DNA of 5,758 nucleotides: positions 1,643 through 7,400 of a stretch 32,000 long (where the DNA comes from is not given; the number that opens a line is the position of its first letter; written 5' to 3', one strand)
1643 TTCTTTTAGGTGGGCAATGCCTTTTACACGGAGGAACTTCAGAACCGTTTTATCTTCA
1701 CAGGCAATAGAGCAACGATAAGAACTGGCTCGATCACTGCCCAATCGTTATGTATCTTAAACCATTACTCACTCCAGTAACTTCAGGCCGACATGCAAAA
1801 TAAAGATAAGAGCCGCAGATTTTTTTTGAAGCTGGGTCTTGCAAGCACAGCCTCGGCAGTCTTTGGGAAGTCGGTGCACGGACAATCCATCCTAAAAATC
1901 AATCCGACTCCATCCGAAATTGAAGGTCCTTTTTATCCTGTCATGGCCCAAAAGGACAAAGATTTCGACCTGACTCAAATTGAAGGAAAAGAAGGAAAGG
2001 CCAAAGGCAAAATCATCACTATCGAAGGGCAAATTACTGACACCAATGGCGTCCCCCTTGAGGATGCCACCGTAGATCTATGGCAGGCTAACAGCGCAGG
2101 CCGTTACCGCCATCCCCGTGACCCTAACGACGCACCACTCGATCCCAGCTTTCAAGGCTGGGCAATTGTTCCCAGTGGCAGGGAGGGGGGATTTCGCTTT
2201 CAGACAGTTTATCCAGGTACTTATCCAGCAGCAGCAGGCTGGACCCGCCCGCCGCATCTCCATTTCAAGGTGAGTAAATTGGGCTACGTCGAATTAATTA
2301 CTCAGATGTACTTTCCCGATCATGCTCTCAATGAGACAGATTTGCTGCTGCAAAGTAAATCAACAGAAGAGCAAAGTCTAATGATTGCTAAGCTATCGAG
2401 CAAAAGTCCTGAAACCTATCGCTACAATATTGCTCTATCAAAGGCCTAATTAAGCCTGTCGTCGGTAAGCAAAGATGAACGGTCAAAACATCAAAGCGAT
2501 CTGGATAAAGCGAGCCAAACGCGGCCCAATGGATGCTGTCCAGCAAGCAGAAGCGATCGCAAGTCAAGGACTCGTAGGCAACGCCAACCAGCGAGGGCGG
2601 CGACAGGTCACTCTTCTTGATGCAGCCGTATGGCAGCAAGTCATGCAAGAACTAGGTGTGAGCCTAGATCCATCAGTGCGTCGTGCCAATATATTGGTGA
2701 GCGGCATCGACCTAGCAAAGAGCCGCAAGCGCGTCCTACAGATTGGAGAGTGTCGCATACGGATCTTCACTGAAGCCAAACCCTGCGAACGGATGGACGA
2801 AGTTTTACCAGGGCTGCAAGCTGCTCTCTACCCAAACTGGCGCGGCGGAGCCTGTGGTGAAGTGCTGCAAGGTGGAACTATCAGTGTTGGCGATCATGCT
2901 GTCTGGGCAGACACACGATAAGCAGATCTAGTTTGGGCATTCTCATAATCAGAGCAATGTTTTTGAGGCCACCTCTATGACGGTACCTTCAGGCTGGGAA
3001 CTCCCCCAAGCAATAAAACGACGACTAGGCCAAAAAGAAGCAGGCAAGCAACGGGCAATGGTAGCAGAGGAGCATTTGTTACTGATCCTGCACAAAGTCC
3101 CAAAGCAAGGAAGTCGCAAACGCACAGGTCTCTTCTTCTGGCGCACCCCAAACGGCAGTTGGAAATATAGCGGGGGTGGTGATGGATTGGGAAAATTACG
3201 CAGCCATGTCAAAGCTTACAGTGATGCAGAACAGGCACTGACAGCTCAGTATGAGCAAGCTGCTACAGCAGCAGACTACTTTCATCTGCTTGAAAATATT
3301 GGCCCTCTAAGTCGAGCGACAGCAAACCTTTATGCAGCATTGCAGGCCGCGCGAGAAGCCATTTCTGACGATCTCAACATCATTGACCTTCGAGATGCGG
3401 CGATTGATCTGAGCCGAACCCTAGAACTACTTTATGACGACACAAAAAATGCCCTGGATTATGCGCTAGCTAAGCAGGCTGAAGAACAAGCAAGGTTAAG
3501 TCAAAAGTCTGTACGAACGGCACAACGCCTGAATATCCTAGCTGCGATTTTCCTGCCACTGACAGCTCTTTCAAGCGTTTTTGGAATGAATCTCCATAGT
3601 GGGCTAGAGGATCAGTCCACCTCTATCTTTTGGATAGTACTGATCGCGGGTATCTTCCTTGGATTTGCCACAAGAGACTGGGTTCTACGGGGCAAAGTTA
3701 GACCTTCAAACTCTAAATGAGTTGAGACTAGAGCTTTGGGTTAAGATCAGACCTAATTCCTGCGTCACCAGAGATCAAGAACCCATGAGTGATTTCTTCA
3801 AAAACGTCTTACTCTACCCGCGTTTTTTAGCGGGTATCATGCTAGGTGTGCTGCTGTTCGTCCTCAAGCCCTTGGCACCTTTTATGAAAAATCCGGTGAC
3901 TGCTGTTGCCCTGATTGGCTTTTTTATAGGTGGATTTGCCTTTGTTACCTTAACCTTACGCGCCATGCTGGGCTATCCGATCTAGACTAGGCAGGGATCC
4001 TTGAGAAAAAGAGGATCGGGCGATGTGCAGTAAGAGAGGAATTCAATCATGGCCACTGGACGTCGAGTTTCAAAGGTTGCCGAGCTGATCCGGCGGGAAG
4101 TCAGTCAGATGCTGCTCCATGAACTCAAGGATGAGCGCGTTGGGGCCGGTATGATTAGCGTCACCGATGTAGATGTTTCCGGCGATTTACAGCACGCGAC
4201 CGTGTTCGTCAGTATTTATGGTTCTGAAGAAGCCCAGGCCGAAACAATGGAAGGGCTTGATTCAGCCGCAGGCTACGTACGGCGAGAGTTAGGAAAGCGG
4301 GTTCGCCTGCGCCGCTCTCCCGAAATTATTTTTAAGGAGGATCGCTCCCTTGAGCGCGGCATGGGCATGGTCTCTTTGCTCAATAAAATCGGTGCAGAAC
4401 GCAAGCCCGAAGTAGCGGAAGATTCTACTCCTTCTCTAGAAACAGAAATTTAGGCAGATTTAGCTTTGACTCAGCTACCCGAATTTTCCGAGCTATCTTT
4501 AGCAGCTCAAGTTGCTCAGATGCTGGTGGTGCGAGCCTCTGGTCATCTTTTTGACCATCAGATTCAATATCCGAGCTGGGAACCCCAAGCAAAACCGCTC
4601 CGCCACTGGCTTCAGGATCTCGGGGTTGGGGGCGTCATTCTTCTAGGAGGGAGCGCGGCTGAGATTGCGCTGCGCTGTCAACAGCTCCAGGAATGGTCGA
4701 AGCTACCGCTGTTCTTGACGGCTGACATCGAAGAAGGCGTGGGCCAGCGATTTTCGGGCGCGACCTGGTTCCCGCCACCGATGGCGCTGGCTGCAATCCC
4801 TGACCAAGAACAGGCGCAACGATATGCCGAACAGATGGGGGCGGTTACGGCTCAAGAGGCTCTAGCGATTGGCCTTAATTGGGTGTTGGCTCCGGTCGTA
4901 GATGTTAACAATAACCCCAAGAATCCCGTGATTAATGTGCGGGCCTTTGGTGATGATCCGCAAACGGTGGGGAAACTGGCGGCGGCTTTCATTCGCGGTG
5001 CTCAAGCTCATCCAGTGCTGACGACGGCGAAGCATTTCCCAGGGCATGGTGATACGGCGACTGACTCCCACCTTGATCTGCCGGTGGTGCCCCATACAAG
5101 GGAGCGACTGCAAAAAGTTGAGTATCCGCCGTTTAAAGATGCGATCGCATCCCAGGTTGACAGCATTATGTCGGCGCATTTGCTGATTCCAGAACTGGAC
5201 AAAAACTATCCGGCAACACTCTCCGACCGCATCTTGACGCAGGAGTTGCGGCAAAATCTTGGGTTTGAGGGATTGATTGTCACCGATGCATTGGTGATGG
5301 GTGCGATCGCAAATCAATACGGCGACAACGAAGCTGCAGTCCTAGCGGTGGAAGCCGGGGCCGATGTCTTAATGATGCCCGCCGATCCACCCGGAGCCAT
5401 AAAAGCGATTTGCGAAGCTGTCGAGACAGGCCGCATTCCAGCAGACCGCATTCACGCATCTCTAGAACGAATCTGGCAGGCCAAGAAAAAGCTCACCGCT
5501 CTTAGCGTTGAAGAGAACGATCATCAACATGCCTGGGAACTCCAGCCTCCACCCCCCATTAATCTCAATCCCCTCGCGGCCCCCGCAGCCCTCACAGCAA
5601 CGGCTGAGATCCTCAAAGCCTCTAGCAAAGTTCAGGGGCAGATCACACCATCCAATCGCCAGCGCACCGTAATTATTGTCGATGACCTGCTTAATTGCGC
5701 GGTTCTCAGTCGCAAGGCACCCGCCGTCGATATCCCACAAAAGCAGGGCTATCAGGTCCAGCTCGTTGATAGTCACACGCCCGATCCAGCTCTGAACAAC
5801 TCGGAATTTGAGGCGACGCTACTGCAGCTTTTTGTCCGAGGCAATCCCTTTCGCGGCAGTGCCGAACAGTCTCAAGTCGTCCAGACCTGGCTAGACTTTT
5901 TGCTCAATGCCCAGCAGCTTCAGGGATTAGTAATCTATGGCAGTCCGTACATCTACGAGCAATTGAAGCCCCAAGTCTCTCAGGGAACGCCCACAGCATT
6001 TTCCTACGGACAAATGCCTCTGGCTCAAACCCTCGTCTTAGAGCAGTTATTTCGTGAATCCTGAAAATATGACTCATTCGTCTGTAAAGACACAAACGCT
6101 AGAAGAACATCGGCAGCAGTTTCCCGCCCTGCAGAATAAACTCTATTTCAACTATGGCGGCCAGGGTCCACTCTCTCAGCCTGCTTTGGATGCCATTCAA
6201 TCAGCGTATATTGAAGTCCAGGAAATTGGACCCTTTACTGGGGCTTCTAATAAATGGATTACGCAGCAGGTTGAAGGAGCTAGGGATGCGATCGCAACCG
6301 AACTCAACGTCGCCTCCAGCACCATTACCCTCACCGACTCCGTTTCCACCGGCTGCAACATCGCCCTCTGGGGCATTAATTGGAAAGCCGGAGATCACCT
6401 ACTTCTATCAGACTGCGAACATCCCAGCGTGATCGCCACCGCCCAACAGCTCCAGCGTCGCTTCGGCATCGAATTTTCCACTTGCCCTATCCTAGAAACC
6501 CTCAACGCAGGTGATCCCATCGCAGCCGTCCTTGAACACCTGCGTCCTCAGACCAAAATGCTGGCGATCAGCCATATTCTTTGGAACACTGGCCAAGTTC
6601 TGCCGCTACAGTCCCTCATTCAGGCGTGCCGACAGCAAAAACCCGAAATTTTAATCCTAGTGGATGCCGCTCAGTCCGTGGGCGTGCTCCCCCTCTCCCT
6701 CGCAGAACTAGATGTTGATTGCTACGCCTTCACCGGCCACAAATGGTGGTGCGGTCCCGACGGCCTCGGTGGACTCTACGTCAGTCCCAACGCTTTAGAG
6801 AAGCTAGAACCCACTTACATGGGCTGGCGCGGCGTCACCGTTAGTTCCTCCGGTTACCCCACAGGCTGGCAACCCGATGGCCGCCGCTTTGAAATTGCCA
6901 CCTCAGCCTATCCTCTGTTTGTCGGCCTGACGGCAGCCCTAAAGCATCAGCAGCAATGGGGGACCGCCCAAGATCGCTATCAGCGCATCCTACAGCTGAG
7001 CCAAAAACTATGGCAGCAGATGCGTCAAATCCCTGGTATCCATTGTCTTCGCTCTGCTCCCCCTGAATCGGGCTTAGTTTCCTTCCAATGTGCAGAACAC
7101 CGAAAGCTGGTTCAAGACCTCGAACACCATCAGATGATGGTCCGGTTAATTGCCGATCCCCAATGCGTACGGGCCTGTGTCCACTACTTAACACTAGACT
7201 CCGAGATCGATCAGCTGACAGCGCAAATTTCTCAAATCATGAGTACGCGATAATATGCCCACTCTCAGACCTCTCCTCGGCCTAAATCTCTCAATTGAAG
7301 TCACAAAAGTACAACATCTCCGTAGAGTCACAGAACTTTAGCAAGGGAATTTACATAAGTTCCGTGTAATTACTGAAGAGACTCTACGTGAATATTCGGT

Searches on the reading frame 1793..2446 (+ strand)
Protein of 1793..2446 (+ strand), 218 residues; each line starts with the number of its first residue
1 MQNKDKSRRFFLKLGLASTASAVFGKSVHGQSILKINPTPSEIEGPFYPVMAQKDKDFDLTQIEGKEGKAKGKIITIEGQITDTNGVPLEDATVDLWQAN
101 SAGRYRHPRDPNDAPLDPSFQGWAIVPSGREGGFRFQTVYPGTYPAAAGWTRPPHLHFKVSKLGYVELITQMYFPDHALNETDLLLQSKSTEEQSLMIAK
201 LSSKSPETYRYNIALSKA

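Call 66: search_protein_families(library=pfam, proteins=[window:1793-2446:+], max_evalue=0.00001)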
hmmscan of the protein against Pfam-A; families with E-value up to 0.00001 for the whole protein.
window:1793-2446:+ (218 aa): 1 family
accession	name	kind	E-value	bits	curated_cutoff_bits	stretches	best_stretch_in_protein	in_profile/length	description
PF00775.27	Dioxygenase_C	-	2.4e-30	105.8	27.3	1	43-216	1-181/182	Dioxygenase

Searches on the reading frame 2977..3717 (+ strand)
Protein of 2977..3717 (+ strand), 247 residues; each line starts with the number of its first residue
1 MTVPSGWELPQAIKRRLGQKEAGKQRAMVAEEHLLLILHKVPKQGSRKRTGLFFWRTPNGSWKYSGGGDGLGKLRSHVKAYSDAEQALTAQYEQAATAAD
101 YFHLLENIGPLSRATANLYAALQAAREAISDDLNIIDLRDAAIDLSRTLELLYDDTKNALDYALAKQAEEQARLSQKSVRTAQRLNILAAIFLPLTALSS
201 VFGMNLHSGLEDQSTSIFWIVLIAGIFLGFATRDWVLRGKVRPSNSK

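Call 66: search_protein_families(library=pfam, proteins=[window:2977-3717:+], max_evalue=0.00001)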
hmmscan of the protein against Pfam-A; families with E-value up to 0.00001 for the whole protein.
window:2977-3717:+ (247 aa): 1 family
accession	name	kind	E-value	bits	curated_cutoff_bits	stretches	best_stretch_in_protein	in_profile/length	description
PF01544.23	CorA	-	2e-11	44.2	27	1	100-229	152-283/292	CorA-like Mg2+ transporter protein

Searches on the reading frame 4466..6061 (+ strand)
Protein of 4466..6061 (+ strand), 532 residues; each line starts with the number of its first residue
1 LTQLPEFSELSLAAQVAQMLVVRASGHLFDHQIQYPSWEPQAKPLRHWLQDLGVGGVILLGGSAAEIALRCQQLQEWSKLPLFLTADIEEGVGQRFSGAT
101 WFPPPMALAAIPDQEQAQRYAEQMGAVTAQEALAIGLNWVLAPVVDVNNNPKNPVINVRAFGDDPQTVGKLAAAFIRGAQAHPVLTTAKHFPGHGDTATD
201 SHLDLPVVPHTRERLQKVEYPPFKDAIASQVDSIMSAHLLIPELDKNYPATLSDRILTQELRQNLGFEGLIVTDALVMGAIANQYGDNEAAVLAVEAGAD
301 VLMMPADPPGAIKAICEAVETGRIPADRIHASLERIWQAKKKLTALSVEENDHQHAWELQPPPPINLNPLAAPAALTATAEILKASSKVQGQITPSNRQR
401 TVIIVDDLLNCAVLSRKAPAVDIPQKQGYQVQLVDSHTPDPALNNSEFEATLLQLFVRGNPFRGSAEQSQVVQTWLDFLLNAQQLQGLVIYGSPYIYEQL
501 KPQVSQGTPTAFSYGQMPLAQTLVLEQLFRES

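Call 66: search_protein_families(library=pfam, proteins=[window:4466-6061:+], max_evalue=0.00001)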
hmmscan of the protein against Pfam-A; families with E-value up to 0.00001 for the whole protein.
window:4466-6061:+ (532 aa): 2 families
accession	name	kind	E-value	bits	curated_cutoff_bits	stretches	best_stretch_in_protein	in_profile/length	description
PF00933.27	Glyco_hydro_3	-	6.8e-95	318.6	27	1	14-337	4-314/316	Glycosyl hydrolase family 3 N terminal domain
PF18034.6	Bac_GH3_C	-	3.1e-46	157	27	1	394-530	3-137/137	Bacterial Glycosyl hydrolase family 3 C-terminal domain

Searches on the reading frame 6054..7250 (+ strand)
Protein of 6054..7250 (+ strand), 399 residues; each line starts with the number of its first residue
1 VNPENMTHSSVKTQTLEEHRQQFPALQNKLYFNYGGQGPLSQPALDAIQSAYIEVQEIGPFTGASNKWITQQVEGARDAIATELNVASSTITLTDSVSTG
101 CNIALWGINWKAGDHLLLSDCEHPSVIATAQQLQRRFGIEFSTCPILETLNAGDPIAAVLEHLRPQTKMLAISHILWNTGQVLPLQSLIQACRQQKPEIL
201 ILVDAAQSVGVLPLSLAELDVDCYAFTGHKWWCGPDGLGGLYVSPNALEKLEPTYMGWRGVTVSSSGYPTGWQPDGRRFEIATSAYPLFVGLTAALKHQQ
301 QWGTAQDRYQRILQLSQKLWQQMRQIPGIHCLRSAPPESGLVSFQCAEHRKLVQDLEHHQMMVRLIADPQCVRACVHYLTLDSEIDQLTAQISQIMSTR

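Call 66: search_protein_families(library=pfam, proteins=[window:6054-7250:+], max_evalue=0.00001)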
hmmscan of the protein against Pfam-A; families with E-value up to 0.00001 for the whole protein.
window:6054-7250:+ (399 aa): 1 family
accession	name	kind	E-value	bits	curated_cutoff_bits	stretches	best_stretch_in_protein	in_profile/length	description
PF00266.25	Aminotran_5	-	4.6e-49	167.8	21.5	1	39-364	10-336/371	Aminotransferase class-V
